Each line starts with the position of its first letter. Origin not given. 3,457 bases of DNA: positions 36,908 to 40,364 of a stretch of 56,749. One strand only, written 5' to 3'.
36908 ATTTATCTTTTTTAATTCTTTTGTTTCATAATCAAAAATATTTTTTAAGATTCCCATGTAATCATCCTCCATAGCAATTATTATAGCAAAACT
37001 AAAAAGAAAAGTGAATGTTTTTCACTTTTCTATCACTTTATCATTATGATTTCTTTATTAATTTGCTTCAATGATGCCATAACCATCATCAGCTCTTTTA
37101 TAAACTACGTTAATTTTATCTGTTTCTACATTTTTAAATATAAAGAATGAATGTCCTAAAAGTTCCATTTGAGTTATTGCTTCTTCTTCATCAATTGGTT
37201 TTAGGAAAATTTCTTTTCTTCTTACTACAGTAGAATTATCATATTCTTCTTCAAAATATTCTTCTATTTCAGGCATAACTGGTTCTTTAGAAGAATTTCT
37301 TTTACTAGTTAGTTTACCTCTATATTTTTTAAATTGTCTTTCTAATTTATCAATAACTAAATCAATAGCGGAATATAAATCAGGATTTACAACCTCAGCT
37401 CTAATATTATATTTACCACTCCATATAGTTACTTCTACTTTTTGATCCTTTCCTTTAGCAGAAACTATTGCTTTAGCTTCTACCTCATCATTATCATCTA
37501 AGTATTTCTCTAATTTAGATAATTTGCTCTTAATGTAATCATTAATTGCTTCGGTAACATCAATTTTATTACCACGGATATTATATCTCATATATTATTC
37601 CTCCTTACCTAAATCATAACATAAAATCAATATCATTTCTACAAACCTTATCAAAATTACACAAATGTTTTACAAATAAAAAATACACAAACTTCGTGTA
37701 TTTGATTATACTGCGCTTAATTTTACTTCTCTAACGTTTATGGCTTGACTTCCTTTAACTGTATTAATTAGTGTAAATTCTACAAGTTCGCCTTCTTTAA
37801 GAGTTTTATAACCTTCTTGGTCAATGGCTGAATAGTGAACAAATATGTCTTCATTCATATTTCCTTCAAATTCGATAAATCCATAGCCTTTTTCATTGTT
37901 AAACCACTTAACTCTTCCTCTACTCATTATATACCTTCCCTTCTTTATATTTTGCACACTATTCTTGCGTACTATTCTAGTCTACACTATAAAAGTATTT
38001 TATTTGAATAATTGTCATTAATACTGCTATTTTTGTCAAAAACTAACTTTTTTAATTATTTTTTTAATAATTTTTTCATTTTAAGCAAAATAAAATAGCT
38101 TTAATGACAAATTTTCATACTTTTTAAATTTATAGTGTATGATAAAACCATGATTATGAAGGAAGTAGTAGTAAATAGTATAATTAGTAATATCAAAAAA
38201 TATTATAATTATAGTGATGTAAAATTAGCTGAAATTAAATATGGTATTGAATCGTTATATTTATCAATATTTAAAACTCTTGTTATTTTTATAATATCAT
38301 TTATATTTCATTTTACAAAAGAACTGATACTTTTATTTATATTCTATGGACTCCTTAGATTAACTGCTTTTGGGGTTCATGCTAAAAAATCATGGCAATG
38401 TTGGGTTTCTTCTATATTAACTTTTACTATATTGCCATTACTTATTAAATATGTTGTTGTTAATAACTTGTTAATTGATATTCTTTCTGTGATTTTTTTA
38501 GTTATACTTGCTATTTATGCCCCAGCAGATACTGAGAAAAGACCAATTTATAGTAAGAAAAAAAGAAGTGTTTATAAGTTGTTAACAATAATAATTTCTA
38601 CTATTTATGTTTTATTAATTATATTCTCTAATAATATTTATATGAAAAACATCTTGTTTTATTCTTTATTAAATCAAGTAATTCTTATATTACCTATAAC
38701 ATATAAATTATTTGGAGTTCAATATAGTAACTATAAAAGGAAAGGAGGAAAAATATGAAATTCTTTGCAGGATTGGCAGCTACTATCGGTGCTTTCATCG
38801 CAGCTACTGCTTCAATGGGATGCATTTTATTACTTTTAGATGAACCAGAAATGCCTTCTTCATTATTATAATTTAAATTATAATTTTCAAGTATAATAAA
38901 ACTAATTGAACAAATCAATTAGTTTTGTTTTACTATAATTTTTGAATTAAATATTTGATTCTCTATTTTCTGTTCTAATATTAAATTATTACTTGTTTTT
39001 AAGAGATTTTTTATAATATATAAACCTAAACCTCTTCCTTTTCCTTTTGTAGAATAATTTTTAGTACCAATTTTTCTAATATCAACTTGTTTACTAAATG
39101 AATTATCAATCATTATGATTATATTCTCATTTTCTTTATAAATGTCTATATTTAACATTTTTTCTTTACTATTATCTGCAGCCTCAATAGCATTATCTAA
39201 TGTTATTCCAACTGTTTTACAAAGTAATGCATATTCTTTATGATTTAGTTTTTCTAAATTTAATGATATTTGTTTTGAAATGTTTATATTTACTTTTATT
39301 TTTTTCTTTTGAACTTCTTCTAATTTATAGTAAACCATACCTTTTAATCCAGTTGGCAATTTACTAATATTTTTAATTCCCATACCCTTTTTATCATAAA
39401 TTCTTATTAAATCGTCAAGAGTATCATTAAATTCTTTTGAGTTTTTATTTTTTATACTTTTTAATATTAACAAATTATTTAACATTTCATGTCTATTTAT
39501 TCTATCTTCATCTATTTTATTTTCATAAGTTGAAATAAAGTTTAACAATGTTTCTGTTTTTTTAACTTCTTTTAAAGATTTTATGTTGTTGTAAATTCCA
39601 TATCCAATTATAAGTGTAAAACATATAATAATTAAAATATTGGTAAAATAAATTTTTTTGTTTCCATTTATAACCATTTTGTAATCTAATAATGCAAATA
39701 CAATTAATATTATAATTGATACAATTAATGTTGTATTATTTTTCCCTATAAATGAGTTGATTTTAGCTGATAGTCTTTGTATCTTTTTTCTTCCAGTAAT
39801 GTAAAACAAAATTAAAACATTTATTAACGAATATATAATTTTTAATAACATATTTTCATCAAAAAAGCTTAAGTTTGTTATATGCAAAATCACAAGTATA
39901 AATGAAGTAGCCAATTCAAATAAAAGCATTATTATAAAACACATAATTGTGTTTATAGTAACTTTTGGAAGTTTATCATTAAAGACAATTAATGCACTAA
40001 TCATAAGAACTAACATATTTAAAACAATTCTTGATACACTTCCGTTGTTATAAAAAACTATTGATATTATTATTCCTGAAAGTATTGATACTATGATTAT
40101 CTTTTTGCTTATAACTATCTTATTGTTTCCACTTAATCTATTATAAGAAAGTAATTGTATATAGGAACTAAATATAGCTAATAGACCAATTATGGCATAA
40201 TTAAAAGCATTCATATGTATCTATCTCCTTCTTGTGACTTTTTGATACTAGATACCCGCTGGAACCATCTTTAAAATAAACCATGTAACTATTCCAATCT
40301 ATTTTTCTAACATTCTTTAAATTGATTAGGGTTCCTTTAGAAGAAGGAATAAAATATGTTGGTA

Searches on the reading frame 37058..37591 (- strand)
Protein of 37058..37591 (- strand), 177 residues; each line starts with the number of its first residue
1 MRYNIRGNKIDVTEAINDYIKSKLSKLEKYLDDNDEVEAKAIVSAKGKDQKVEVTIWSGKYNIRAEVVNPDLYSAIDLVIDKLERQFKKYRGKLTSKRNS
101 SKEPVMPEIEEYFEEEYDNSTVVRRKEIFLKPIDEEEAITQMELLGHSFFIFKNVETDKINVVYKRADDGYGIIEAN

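Call 19: search_protein_families(library=pfam, proteins=[window:37058-37591:-], max_evalue=0.001)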
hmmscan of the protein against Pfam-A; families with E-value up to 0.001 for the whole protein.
window:37058-37591:- (177 aa): 2 families
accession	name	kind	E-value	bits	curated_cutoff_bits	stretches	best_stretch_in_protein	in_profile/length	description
PF02482.25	Ribosomal_S30AE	-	2.7e-24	86.1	23.7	1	3-94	1-87/88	Sigma 54 modulation protein / S30EA ribosomal protein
PF16321.10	Ribosom_S30AE_C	-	6.7e-24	83.8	25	1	119-173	3-57/57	Sigma 54 modulation/S30EA ribosomal protein C terminus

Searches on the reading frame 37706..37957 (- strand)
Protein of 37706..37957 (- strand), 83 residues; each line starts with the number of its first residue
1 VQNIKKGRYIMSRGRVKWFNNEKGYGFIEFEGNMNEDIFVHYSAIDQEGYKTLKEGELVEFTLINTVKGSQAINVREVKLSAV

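Call 19: search_protein_families(library=pfam, proteins=[window:37706-37957:-], max_evalue=0.001)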
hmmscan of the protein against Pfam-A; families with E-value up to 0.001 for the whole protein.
window:37706-37957:- (83 aa): 1 family
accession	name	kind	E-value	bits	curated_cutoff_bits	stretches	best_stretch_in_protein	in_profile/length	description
PF00313.28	CSD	-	4.1e-25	87.9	27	1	13-77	2-65/66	'Cold-shock' DNA-binding domain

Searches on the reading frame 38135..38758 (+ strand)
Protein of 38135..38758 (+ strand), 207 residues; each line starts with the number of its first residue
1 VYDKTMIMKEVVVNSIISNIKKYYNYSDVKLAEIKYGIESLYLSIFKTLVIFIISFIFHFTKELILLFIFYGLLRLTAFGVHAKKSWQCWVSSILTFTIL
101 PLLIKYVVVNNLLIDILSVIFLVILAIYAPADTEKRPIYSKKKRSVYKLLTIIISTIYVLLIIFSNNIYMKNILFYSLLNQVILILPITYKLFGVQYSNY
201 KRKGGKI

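Call 19: search_protein_families(library=pfam, proteins=[window:38135-38758:+], max_evalue=0.001)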
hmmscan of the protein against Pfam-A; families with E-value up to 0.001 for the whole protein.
window:38135-38758:+ (207 aa): 1 family
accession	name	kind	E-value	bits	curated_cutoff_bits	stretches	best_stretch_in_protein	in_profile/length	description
PF04647.20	AgrB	-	6.2e-33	114.1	23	1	14-183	2-183/185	Accessory gene regulator B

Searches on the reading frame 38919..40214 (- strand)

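Call 19: search_protein_families(library=pfam, proteins=[window:38919-40214:-], max_evalue=0.001)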
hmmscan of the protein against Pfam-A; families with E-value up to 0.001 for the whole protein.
window:38919-40214:- (431 aa): 2 families
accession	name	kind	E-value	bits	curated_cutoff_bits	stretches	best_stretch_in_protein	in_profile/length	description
PF14501.12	HATPase_c_5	-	9.8e-14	51.6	22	1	331-428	6-101/102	GHKL domain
PF02518.31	HATPase_c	-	4.2e-05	24.4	26.4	1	334-407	9-86/111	Histidine kinase-, DNA gyrase B-, and HSP90-like ATPase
